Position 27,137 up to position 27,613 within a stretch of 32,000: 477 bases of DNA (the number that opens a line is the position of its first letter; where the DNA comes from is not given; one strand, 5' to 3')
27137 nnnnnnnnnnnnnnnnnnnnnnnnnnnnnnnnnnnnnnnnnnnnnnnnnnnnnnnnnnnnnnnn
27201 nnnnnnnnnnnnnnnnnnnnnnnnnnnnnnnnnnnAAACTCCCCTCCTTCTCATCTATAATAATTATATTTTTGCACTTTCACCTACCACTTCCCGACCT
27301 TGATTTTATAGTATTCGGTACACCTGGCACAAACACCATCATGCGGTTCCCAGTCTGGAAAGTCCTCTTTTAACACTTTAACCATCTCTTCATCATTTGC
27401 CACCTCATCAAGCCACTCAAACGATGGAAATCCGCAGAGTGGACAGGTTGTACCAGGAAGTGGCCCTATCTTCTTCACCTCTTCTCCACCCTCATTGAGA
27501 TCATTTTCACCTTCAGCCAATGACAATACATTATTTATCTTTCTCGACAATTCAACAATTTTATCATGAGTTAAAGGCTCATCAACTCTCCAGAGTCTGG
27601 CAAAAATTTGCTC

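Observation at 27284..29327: Two uncharacterised nxr-operon proteins share a C-terminal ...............-C-x2-C module but lie on opposite sides of the membrane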

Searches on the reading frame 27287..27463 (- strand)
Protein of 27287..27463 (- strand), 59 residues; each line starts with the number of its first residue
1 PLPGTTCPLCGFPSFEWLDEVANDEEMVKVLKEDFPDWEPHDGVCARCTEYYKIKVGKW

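Call 14: search_solved_structures(query=A1, max_evalue=10, show_alignments=3)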
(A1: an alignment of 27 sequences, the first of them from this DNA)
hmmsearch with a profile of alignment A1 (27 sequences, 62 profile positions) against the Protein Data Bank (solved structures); distinct sequences matched with E-value up to 10: 3.
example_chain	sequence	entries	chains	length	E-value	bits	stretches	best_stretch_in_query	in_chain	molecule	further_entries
2k5c_A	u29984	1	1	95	0.66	13.2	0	4-17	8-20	uncharacterized protein PF0385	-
8amz_T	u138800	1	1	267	0.89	12.8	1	23-44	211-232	PCI domain-containing protein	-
9r2o_A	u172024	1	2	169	1.6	12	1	23-42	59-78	N5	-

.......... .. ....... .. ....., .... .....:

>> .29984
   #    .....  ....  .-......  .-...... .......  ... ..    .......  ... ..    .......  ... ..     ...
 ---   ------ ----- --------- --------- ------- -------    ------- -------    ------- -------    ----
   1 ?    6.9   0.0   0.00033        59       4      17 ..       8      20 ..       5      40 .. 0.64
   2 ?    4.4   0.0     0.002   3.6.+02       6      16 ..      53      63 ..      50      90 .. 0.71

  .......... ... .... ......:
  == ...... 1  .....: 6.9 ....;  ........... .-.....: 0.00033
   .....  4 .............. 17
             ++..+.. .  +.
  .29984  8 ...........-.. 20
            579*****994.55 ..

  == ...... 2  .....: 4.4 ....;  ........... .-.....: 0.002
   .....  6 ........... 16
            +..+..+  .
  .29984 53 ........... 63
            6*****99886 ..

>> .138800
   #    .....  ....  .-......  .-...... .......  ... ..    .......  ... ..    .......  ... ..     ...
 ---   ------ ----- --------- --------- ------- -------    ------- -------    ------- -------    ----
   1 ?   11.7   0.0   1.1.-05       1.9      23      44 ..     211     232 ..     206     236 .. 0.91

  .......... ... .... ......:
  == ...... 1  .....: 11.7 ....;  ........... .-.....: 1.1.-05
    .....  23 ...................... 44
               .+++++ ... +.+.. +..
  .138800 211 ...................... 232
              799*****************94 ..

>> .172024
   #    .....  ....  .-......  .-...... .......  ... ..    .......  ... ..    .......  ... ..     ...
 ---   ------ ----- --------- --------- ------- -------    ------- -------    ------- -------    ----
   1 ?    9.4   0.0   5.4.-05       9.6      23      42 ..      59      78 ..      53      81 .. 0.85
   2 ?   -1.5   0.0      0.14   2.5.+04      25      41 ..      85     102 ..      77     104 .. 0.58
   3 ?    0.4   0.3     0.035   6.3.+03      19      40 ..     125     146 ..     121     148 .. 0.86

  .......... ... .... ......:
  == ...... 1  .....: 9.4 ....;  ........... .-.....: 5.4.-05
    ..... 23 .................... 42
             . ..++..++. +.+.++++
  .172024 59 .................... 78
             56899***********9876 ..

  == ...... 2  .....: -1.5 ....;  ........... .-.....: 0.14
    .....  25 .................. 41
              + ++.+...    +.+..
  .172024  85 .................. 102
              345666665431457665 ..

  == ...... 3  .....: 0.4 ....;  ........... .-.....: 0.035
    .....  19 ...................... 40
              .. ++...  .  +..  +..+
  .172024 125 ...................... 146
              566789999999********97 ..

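Call 21: search_protein_representatives(alignment_id=A1)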
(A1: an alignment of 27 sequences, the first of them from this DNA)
Query: 27 sequences, 62 profile positions. Proteins with E-value up to 0.001 (for the whole library): 610; up to 1e-10: 136; up to 1e-30: 0. The best 150 are listed.
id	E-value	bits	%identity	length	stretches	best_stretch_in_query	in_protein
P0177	2.6e-27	110.6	-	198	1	1-62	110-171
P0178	9.1e-26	105.6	-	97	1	1-62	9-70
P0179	1.4e-25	105.0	-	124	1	3-59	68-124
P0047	2.8e-24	100.9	-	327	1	2-59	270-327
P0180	1.8e-22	95.1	-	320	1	2-59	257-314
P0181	5.2e-19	84.0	-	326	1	3-59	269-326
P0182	8.4e-19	83.3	-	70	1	2-57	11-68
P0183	9.5e-18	80.0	-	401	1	2-58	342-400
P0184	2.1e-17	78.8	-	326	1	3-56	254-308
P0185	3.2e-17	78.3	-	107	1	3-55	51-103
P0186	4.8e-17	77.7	-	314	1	3-59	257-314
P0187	4.9e-17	77.7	-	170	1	4-58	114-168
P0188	1.1e-16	76.6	-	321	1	2-59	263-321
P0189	3.1e-16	75.1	-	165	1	2-59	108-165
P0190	4.0e-16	74.8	-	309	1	2-61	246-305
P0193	5.0e-16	74.4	-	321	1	3-55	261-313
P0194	9.0e-16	73.6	-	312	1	2-56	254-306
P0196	1.3e-15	73.1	-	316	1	2-56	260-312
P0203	1.2e-14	70.1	-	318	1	2-53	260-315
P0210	5.2e-14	68.0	-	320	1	3-54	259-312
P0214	6.8e-14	67.6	-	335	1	2-56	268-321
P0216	7.8e-14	67.4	-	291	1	2-59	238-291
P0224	1.5e-13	66.5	-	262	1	3-57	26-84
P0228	2.4e-13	65.9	-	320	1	4-59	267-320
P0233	3.0e-13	65.6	-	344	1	3-57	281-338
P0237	5.7e-13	64.7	-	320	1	3-56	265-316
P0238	5.9e-13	64.6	-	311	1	2-53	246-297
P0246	8.6e-13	64.1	-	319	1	3-55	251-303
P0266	3.0e-12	62.4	-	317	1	3-56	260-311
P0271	5.5e-12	61.5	-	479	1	3-59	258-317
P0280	1.5e-11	60.1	-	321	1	3-52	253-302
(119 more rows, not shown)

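Call 24: search_protein_families(library=ncbifam, max_evalue=1, proteins=[P0181, P0186, P0196, P0214, P0238, P0266, P0228])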
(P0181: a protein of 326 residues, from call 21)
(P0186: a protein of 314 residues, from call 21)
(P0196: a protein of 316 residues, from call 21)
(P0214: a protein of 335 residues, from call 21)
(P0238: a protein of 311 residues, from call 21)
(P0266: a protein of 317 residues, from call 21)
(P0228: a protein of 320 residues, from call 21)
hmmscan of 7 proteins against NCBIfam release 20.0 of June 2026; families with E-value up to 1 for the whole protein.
P0181 (326 aa): 1 family
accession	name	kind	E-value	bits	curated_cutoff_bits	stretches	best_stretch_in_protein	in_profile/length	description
NF047367.1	redox_TF_RrpA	exception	0.065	13.5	185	0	207-258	12-60/101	MarR family transcription factor RrpA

P0186 (314 aa): 0 families

P0196 (316 aa): 0 families

P0214 (335 aa): 0 families

P0238 (311 aa): 0 families

P0266 (317 aa): 0 families

P0228 (320 aa): 0 families

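Call 25: search_protein_families(library=pfam, max_evalue=1, proteins=[P0181, P0186, P0196, P0214, P0238, P0266, P0228, P0183, P0271, P0224])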
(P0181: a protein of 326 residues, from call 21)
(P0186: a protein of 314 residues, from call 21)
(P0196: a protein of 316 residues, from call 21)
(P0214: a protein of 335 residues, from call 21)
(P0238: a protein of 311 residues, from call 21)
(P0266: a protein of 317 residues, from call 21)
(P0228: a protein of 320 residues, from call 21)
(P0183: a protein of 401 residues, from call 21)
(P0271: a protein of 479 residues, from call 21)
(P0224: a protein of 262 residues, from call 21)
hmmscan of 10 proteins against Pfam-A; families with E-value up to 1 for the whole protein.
P0181 (326 aa): 0 families

P0186 (314 aa): 0 families

P0196 (316 aa): 0 families

P0214 (335 aa): 1 family
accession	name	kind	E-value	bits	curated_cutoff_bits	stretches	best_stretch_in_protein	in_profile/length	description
PF07539.18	UTP20_N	-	0.4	9.4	27.6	1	34-83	518-567/615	U3 small nucleolar RNA-associated protein 20, N-terminal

P0238 (311 aa): 0 families

P0266 (317 aa): 1 family
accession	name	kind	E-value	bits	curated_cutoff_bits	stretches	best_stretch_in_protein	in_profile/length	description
PF03280.19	Lipase_chap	-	0.089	13.2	25.7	1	22-69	142-189/192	Proteobacterial lipase chaperone protein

P0228 (320 aa): 1 family
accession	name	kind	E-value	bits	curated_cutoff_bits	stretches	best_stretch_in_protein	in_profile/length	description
PF00159.23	Hormone_3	-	0.08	13.4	28.7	1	143-157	7-21/36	Pancreatic hormone peptide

P0183 (401 aa): 0 families

P0271 (479 aa): 1 family
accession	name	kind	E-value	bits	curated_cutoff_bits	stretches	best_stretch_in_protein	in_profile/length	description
PF06401.16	Alpha-2-MRAP_C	-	0.041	14.3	24.3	1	69-191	24-143/213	Alpha-2-macroglobulin RAP, C-terminal domain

P0224 (262 aa): 1 family
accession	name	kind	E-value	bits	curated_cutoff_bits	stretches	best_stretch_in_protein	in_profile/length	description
PF12980.13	DUF3864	-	0.079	13.7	27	1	50-96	13-59/80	Domain of Unknown Function with PDB structure (DUF3864)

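Call 52: find_encoding_contigs(protein=P0237, flank=8000, max_places=2)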
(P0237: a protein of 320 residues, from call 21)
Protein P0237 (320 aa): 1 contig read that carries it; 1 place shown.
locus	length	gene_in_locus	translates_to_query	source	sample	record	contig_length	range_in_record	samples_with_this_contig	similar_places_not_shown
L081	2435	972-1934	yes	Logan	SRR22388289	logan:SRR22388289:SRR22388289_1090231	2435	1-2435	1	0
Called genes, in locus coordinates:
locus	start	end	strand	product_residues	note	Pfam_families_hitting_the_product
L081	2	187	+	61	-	?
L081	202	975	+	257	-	PF02613:Nitrate_red_del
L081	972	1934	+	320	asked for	-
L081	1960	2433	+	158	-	?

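Call 53: find_encoding_contigs(protein=P0214, flank=10000, max_places=2)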
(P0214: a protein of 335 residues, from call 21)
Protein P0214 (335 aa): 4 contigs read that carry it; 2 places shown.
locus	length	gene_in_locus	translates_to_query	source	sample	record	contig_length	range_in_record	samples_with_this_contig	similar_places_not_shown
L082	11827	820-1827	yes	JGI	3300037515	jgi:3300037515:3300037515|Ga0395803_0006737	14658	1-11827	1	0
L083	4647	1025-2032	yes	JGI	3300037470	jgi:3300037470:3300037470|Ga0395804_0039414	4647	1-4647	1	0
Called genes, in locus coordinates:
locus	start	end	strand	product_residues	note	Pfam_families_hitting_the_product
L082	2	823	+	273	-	?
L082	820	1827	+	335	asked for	-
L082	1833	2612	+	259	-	PF13489:Methyltransf_23 (weak), PF13649:Methyltransf_25, PF13847:Methyltransf_31 (weak), PF08241:Methyltransf_11, PF08242:Methyltransf_12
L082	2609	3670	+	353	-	PF13353:Fer4_12 (faint), PF04055:Radical_SAM, PF06463:Mob_synth_C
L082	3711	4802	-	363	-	PF00903:Glyoxalase, PF13669:Glyoxalase_4 (weak), PF14696:Glyoxalase_5, PF00903:Glyoxalase, PF13669:Glyoxalase_4 (weak)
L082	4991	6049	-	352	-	-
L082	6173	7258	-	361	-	PF00814:TsaD, PF22521:HypF_C_2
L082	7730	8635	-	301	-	PF00294:PfkB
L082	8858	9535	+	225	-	PF02597:ThiS, PF02391:MoaE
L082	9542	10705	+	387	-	-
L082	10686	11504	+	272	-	PF00730:HhH-GPD, PF00633:HHH (weak)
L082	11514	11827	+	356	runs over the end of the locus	PF01408:GFO_IDH_MocA, PF02894:GFO_IDH_MocA_C, PF22725:GFO_IDH_MocA_C3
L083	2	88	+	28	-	?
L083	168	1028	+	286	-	PF02613:Nitrate_red_del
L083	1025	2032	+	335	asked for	-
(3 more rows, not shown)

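Call 54: find_encoding_contigs(protein=P0238, flank=10000, max_places=2)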
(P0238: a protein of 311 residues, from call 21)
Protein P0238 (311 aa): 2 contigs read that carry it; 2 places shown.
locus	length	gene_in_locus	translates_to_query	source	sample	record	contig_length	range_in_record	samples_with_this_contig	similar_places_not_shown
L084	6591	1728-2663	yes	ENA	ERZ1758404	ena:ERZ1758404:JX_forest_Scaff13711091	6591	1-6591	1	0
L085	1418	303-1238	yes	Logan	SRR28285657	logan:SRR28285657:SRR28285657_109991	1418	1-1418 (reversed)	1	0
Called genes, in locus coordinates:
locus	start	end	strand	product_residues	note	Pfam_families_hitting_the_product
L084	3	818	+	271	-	?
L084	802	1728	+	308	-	PF02613:Nitrate_red_del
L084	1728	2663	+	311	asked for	-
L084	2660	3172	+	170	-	PF03473:MOSC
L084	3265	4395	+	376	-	PF01208:URO-D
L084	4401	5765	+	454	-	PF04055:Radical_SAM, PF06969:HemN_C (faint)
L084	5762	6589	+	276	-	?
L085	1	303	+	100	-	?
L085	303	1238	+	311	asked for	-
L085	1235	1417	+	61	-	?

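Call 55: find_encoding_contigs(protein=P0271, flank=10000, max_places=2)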
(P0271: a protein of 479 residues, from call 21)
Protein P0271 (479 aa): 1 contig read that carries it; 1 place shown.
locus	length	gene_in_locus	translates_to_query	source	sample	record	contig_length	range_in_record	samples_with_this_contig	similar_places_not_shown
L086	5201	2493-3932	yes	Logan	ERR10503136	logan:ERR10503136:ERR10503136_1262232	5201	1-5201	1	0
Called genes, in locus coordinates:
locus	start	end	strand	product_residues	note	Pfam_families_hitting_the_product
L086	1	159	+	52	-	?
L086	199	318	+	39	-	-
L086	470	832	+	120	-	PF00034:Cytochrom_C (faint), PF13442:Cytochrome_CBB3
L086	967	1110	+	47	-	-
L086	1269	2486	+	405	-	-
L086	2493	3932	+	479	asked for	-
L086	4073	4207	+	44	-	-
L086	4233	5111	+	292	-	PF00142:Fer4_NifH (faint), PF01656:CbiA, PF09140:MipZ (weak), PF10609:ParA, PF13614:AAA_31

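Call 57: list_cluster_members(proteins=[P0180, P0181, P0183, P0184, P0188, P0193, P0194, P0203, P0210, P0233])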
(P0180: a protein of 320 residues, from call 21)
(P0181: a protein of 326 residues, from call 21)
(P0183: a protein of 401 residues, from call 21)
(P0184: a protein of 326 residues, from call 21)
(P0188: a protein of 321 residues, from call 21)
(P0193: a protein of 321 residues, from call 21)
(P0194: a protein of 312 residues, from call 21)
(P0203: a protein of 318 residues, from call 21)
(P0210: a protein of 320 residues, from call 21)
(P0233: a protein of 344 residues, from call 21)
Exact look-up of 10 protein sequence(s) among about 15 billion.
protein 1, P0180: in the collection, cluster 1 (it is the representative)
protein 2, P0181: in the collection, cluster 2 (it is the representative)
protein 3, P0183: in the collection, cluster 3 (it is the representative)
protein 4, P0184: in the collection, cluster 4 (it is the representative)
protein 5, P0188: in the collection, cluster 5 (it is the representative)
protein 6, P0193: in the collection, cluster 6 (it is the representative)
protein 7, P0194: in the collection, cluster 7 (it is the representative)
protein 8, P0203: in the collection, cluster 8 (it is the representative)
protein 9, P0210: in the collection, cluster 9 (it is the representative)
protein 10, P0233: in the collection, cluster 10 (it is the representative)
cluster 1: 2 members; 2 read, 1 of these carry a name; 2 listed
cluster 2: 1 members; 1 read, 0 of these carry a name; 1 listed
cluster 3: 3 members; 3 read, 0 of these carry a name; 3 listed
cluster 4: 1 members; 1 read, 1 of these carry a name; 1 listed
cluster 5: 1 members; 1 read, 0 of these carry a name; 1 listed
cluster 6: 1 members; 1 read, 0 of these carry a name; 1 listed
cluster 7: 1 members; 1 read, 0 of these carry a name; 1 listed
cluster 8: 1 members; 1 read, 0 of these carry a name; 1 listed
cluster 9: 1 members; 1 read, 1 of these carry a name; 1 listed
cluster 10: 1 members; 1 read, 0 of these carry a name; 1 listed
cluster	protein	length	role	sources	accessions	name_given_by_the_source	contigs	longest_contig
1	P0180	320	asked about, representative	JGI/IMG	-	hypothetical protein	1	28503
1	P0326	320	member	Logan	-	-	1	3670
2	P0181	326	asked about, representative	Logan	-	-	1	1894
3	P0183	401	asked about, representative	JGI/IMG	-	-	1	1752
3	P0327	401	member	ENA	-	-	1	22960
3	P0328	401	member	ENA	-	-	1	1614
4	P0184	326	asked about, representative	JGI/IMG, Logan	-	hypothetical protein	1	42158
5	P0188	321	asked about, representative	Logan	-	-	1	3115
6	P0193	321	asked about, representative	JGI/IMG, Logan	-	-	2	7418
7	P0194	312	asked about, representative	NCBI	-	-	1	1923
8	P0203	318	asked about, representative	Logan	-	-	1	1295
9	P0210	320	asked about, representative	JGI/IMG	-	hypothetical protein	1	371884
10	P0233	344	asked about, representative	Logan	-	-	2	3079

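Call 72: find_encoding_contigs(protein=P0180, flank=10000, max_places=1)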
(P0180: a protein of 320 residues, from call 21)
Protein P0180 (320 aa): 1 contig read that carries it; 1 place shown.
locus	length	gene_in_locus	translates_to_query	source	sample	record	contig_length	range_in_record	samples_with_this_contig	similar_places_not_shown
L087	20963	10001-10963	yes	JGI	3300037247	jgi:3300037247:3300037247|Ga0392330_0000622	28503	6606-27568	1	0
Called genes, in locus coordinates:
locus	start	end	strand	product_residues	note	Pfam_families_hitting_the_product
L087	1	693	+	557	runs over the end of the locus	PF00989:PAS, PF08448:PAS_4, PF13188:PAS_8 (faint), PF13426:PAS_9 (weak), PF13596:PAS_10 (weak), PF00512:HisKA, PF02518:HATPase_c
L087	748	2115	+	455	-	PF00072:Response_reg, PF00158:Sigma54_activat, PF01078:Mg_chelatase (faint), PF14532:Sigma54_activ_2, PF07728:AAA_5 (faint), PF25601:AAA_lid_14, PF02954:HTH_8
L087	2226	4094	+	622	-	PF00072:Response_reg, PF00512:HisKA, PF02518:HATPase_c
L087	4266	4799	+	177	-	PF00072:Response_reg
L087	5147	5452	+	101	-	-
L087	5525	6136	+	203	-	PF22904:NOMO1-like_2nd (faint), PF13620:CarboxypepD_reg, PF13715:CarbopepD_reg_2 (faint), PF14686:fn3_3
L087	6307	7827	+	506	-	PF00034:Cytochrom_C, PF13442:Cytochrome_CBB3, PF00034:Cytochrom_C, PF13442:Cytochrome_CBB3, PF09459:EB_dh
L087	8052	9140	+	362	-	PF12838:Fer4_7 (weak), PF13237:Fer4_10 (weak), PF13247:Fer4_11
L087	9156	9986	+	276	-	PF02613:Nitrate_red_del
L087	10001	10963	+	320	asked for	-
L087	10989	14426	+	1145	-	PF00384:Molybdopterin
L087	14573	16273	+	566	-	PF02310:B12-binding, PF04055:Radical_SAM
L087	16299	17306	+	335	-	PF09459:EB_dh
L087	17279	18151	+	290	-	PF11845:Tll0287-like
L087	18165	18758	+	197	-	PF13187:Fer4_9 (faint), PF00037:Fer4 (faint), PF12797:Fer4_2 (faint), PF13237:Fer4_10 (faint), PF14697:Fer4_21 (faint), PF12837:Fer4_6 (faint), PF12838:Fer4_7 (faint)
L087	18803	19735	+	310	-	PF00142:Fer4_NifH (faint), PF02374:ArsA_ATPase (faint), PF09140:MipZ (weak), PF10609:ParA, PF13614:AAA_31, PF01656:CbiA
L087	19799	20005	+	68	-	PF02416:TatA_B_E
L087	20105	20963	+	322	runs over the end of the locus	PF03205:MobB, PF03473:MOSC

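Call 85: find_encoding_contigs(protein=P0280, flank=10000, max_places=1)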
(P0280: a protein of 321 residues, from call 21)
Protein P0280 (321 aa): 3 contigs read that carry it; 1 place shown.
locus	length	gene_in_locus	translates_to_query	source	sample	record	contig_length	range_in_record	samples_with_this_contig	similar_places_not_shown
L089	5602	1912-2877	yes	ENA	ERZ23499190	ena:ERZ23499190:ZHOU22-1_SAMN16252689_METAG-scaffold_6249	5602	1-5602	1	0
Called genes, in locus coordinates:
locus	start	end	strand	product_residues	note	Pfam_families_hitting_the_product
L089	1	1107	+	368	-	?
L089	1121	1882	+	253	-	PF02613:Nitrate_red_del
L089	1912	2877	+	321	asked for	-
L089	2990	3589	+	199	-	PF14512:TM1586_NiRdase (faint), PF00881:Nitroreductase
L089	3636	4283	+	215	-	PF01209:Ubie_methyltran, PF13489:Methyltransf_23, PF13847:Methyltransf_31, PF08241:Methyltransf_11, PF08242:Methyltransf_12, PF13649:Methyltransf_25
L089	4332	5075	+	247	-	PF10670:DUF4198 (faint), PF13620:CarboxypepD_reg (faint)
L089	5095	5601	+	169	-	?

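Call 86: find_encoding_contigs(protein=P0246, flank=10000, max_places=1)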
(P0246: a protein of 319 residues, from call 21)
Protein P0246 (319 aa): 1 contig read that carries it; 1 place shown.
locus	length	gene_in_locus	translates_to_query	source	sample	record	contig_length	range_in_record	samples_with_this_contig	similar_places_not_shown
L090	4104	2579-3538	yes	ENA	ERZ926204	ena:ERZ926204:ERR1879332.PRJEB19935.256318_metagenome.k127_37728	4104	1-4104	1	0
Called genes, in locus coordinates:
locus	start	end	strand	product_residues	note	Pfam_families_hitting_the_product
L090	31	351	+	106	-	-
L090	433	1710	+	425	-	PF13187:Fer4_9 (faint), PF12797:Fer4_2 (faint), PF14697:Fer4_21 (faint), PF13247:Fer4_11, PF12838:Fer4_7, PF13237:Fer4_10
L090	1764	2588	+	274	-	PF02613:Nitrate_red_del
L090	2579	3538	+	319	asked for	-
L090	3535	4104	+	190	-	?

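Call 87: find_encoding_contigs(protein=P0216, flank=10000, max_places=1)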
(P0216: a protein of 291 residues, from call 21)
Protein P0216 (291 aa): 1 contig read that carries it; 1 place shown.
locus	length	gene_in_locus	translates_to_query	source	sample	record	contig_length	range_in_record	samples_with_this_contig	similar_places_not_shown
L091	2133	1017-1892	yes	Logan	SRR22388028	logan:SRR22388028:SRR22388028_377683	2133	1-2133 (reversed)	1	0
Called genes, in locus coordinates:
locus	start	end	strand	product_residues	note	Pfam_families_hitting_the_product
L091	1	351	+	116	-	?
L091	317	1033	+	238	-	PF02613:Nitrate_red_del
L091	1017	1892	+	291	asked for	-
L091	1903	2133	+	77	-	?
